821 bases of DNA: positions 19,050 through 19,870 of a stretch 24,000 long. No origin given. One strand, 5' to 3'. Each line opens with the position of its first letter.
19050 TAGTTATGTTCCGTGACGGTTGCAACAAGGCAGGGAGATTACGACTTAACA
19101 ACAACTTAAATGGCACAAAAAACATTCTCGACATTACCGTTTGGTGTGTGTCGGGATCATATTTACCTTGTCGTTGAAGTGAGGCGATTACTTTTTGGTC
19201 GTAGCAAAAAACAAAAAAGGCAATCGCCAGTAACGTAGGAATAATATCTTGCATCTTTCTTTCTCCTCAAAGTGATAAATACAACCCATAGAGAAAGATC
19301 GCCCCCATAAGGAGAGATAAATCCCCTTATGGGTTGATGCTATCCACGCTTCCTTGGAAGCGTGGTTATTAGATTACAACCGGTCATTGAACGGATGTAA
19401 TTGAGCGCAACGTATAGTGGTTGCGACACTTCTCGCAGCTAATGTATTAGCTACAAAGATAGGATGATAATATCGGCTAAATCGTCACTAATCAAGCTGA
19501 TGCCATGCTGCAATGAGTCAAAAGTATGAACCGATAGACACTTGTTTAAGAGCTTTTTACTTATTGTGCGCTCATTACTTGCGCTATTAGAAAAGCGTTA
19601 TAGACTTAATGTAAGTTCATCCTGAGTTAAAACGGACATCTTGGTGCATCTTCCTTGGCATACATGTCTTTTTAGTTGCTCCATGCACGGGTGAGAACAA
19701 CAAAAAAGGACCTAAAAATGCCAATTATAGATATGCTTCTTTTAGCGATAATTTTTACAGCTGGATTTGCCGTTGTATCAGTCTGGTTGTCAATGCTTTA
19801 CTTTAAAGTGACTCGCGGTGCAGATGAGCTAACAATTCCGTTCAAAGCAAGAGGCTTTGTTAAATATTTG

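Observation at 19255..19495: Divergent leader copy C supplies the covariation and shows the element is not tied to one gene family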

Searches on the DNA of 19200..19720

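Call 9: search_rna_families(source=window, start=19200, end=19720, threshold=evalue, max_evalue=10)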
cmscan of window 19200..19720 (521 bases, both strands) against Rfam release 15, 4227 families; matches with E-value up to 10: 3.
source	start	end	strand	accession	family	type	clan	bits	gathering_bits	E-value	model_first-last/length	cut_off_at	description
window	19335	19374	-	RF00103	mir-1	Gene; miRNA;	-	18.5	45.6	0.4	1-79/79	no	mir-1 microRNA precursor family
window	19342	19367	+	RF00886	MIR807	Gene; miRNA;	-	12.6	113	9.7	1-176/176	no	MIR807 microRNA precursor family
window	19259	19272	-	RF00180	REN-SRE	Cis-reg;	-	11.4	41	5.5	4-17/37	no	Renin stability regulatory element (REN-SRE)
